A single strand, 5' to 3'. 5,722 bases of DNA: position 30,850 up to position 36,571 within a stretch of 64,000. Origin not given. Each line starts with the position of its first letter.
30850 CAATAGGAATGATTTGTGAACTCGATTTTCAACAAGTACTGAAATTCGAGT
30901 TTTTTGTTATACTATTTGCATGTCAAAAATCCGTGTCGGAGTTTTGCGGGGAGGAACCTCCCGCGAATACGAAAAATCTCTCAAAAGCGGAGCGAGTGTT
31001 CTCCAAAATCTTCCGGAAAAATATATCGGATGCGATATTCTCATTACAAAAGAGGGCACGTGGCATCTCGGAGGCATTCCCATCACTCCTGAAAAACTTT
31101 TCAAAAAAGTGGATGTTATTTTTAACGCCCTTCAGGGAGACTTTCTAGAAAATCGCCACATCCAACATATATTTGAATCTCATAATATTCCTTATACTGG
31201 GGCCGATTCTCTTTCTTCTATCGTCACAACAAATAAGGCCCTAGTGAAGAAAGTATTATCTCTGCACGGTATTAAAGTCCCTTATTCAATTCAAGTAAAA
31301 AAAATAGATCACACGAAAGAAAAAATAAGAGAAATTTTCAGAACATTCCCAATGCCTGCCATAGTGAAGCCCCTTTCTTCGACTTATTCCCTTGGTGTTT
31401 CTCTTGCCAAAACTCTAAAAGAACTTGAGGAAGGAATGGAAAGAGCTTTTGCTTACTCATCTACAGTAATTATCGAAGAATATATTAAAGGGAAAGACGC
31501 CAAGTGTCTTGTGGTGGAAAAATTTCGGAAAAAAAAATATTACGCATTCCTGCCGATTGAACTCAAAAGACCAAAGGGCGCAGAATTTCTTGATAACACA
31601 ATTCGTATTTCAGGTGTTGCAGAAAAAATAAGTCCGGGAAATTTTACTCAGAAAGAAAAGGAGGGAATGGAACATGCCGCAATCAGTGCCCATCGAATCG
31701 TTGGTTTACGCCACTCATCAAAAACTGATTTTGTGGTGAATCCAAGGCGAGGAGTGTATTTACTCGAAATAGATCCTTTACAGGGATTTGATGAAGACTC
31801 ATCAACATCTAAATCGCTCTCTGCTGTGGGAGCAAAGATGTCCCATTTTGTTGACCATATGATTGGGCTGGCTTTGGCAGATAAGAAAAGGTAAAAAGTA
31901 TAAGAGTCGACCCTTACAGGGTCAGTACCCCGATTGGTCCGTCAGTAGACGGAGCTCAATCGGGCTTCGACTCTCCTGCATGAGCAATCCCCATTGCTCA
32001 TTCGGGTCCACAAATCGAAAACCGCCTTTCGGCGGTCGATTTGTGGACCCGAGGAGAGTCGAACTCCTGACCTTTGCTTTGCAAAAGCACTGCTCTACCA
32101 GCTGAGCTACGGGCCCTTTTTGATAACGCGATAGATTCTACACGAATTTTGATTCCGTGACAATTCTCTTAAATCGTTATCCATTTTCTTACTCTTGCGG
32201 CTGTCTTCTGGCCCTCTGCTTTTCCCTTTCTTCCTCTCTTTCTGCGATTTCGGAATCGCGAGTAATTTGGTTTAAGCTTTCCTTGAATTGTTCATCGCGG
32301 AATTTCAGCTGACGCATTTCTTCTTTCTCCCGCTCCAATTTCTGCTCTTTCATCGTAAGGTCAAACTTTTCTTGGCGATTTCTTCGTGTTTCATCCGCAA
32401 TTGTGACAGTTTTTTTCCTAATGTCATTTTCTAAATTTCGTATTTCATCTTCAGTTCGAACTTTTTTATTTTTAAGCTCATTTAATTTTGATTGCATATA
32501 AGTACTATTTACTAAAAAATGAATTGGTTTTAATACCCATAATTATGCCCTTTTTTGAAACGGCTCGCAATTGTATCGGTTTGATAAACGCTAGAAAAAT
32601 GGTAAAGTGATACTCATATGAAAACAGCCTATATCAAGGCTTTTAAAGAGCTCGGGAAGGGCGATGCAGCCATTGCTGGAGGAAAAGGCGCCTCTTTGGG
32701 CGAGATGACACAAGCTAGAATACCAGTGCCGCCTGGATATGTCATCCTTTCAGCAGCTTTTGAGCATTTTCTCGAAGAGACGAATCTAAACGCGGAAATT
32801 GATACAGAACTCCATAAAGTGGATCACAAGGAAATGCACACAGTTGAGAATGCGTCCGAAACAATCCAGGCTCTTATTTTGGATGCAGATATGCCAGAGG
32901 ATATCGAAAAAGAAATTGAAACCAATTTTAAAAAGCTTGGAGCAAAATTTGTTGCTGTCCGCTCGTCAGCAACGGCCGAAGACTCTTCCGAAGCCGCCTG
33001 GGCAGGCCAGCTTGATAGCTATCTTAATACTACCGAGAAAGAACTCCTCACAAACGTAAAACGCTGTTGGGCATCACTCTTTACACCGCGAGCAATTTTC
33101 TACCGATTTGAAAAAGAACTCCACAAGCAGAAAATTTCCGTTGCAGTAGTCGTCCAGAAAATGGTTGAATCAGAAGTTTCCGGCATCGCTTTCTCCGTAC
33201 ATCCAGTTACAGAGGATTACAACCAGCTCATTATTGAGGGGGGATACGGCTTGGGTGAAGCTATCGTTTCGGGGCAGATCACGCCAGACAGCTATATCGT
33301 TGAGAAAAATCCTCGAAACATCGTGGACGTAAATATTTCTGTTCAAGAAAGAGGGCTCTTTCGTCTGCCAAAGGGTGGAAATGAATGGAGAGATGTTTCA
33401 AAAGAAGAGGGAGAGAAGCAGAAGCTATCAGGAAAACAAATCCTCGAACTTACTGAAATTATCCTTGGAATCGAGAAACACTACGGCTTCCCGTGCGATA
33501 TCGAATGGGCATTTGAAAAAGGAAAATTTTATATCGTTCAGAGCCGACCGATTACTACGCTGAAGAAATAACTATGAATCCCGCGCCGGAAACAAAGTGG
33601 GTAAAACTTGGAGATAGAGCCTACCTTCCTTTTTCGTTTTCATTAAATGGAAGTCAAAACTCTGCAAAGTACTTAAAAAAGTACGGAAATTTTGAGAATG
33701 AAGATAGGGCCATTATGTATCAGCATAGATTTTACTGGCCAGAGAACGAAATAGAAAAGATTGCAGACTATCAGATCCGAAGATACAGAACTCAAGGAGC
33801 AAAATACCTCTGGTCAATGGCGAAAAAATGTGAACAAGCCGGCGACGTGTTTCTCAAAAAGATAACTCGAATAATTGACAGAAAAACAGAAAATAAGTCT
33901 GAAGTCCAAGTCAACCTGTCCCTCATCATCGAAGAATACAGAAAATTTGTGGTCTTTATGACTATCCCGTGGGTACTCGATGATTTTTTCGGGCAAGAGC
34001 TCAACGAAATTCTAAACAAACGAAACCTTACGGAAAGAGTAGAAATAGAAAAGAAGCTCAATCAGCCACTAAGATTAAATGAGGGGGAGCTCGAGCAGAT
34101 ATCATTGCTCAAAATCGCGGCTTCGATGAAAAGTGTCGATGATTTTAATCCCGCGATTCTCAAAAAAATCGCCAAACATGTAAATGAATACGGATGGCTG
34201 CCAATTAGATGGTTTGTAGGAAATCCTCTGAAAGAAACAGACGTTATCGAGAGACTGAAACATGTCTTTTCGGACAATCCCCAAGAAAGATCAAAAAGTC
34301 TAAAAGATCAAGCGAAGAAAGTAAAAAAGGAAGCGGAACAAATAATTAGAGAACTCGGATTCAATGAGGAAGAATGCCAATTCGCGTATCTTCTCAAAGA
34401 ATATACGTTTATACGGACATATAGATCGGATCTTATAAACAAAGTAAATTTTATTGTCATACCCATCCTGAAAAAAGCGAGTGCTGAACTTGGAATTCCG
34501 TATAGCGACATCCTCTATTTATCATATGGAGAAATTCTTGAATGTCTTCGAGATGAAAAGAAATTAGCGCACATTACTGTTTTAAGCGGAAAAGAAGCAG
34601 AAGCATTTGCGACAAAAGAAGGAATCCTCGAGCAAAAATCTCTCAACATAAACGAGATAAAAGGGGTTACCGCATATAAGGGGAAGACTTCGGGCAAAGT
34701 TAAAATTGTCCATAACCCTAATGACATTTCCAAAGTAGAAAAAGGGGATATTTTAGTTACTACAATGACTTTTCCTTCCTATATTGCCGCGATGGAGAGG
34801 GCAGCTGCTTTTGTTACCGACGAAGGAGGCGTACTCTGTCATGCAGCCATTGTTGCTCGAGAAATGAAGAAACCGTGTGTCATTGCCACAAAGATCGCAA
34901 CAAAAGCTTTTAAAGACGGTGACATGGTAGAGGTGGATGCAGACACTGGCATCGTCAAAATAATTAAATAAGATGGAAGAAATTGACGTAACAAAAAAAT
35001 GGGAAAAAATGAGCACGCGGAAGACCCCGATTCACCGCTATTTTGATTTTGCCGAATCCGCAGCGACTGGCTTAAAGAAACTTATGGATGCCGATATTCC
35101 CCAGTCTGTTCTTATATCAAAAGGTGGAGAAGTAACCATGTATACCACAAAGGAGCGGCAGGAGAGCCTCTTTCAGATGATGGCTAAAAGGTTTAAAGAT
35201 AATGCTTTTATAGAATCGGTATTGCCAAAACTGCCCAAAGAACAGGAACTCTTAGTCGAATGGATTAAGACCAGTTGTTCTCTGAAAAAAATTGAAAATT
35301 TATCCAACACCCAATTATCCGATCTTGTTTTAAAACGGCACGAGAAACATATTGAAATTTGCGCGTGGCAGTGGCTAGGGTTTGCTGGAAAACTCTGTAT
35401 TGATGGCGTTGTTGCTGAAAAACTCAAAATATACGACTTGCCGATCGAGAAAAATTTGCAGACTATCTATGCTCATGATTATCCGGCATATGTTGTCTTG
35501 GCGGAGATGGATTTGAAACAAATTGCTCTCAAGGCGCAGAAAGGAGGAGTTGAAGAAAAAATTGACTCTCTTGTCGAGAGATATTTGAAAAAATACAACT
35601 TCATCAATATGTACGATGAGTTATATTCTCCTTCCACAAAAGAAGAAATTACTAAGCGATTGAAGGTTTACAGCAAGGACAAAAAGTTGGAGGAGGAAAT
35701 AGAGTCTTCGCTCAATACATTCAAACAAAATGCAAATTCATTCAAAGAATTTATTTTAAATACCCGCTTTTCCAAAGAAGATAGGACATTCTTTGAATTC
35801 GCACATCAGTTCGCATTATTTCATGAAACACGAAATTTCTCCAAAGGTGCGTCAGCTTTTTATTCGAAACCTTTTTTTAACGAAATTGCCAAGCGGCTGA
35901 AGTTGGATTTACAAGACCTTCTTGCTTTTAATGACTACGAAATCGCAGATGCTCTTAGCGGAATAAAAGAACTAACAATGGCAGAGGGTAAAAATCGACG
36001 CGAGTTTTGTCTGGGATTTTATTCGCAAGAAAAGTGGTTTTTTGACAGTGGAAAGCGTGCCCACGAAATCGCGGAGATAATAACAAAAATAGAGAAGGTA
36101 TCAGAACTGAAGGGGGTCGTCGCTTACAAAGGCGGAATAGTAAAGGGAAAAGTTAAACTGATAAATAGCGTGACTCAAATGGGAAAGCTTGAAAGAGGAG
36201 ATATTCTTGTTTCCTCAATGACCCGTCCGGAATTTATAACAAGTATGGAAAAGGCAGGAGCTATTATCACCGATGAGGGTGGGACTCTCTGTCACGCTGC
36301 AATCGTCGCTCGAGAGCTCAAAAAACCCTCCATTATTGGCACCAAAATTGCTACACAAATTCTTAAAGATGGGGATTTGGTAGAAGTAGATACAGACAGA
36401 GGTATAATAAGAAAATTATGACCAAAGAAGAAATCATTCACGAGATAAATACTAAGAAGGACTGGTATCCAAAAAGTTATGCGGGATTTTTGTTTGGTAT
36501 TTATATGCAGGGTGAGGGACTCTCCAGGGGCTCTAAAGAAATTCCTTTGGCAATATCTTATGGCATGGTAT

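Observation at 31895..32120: tRNA-Ala(UGC) whose 3' end (nt 50-73 + trailer) is duplicated in inverted orientation across its own terminator, with a 25-bp hairpin insertion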

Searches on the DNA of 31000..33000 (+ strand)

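Call 4: search_rna_families(source=window, start=31000, end=33000, threshold=evalue, max_evalue=10, show_alignments=4)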
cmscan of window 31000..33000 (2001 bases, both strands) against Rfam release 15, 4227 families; matches with E-value up to 10: 8.
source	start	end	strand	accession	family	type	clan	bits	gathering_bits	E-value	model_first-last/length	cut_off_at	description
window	32044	32116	-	RF00005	tRNA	Gene; tRNA;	CL00001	65.9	29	1.3e-13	1-71/71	no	tRNA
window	31995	32056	-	RF03454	mir-1267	Gene; miRNA;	-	22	70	0.24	1-78/78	no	mir-1267 microRNA precursor family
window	32001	32068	-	RF04321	tmRNA_permuted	Gene;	-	19.3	47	0.26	36-95/213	no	permuted transfer-messenger RNA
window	31103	31325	+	RF02842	RefA1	Gene; sRNA;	-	17.7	94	0.7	1-222/222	no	Enterococcus sRNA A1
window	31969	32046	+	RF02631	Hrs13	Gene; sRNA;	-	17.5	52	0.36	1-82/82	no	Hfq-regulated sRNA 13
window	32858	32922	-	RF01345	CRISPR-DR35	Gene; CRISPR;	-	16.5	35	9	1-36/36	no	CRISPR RNA direct repeat element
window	32335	32360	-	RF01135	sR24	Gene; snRNA; snoRNA; CD-box;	-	14.6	36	5.7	1-55/55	no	Small nucleolar RNA sR24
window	31237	31370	-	RF02503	Atu_C9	Gene; sRNA;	-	11.2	40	4.2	1-192/192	no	Rhizobiales sRNA Atu_C9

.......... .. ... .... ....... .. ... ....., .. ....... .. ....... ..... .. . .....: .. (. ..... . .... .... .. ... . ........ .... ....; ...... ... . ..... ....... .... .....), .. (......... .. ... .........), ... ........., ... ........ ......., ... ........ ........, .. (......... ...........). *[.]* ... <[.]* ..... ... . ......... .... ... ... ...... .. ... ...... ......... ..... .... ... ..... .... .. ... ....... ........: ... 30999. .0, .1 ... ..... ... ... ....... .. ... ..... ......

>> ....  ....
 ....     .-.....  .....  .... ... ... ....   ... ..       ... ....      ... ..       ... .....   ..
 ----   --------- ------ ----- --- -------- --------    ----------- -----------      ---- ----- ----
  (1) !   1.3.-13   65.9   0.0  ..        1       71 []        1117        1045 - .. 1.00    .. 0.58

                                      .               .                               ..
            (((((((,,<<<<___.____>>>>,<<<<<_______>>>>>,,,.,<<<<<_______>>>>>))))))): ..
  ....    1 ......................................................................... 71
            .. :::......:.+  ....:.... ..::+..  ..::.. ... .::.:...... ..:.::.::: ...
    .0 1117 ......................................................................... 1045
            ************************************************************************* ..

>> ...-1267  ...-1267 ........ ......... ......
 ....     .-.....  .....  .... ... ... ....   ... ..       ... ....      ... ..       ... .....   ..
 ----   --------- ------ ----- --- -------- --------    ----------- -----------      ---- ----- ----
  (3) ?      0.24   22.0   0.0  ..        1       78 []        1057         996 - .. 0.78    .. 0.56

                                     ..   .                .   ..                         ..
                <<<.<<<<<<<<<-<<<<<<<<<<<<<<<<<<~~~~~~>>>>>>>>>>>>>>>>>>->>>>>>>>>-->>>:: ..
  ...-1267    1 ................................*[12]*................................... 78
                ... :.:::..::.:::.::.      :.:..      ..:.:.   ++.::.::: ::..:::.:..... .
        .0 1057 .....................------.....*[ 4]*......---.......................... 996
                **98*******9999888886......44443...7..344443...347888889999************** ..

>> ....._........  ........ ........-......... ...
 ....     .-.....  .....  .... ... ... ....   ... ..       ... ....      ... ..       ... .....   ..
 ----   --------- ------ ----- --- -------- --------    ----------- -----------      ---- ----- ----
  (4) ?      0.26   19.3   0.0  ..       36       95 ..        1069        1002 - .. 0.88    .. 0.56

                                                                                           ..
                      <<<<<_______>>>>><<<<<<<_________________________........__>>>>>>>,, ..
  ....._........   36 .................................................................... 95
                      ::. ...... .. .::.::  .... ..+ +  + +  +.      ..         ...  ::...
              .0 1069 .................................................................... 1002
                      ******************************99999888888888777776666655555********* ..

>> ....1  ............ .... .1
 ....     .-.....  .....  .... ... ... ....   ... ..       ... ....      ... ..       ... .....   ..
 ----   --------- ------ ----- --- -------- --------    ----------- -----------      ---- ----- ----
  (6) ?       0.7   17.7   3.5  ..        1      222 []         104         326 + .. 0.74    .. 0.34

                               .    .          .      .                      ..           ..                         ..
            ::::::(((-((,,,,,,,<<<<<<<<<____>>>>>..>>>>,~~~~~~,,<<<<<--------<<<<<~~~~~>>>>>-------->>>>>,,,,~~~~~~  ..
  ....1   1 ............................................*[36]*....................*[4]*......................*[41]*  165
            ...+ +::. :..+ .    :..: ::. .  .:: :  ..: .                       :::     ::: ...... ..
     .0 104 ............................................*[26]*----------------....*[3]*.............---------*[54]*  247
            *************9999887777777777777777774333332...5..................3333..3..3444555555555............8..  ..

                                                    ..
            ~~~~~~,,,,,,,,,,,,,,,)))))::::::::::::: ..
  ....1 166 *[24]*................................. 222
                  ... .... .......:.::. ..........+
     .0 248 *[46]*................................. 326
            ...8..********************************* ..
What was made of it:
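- Checked: Rfam tRNA scores 65.9 bits at 32044-32116 (call 4).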

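Call 99: search_dna_similar(query=window:31895-32045:+, collection=phages, mode=distant, max_evalue=0.01, max_rows=10)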
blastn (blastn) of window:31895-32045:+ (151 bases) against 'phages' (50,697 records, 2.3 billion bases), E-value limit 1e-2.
No match.

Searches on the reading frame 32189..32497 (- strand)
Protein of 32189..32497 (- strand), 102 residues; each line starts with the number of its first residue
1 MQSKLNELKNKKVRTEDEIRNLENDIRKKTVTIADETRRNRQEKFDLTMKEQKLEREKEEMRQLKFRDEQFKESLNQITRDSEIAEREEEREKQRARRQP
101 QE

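Call 27: find_encoding_contigs(protein=window:32189-32497:-, flank=3000, max_places=10)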
Protein window:32189-32497:- (102 aa): no gene with exactly this product is on record in the collection.

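Call 68: search_protein_families(library=pfam, proteins=[window:32189-32497:-])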
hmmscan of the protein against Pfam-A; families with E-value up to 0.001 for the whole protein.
window:32189-32497:- (102 aa): 0 families

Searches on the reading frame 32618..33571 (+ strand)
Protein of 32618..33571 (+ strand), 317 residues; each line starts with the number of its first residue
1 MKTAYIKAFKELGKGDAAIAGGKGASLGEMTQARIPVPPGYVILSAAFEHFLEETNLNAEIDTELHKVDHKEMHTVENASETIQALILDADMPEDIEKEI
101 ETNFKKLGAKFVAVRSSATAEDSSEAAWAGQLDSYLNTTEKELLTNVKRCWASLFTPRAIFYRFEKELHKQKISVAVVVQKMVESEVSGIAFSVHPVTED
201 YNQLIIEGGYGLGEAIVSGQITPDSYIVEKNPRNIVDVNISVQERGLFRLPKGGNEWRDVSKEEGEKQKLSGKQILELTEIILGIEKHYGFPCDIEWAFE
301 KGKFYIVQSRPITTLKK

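Call 29: find_encoding_contigs(protein=window:32618-33571:+, flank=3000, max_places=10)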
Protein window:32618-33571:+ (317 aa): no gene with exactly this product is on record in the collection.

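Call 105: search_protein_families(library=pfam, proteins=[window:32618-33571:+])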
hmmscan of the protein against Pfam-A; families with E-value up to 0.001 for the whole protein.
window:32618-33571:+ (317 aa): 1 family
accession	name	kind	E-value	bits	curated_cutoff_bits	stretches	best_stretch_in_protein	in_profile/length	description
PF01326.24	PPDK_N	-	1.8e-100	336.8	27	1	19-316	3-313/328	Pyruvate phosphate dikinase, AMP/ATP-binding domain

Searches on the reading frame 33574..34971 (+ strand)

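Call 105: search_protein_families(library=pfam, proteins=[window:33574-34971:+])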
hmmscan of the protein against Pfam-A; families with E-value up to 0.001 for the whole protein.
window:33574-34971:+ (465 aa): 1 family
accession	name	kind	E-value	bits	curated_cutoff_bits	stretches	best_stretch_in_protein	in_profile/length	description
PF00391.29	PEP-utilizers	-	2.1e-25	88.6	23.1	1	389-459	2-72/72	PEP-utilising enzyme, mobile domain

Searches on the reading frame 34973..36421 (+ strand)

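Call 105: search_protein_families(library=pfam, proteins=[window:34973-36421:+])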
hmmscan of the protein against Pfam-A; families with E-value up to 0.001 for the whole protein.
window:34973-36421:+ (482 aa): 1 family
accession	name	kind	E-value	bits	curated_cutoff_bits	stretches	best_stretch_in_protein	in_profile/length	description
PF00391.29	PEP-utilizers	-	9.6e-23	80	23.1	1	407-477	2-72/72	PEP-utilising enzyme, mobile domain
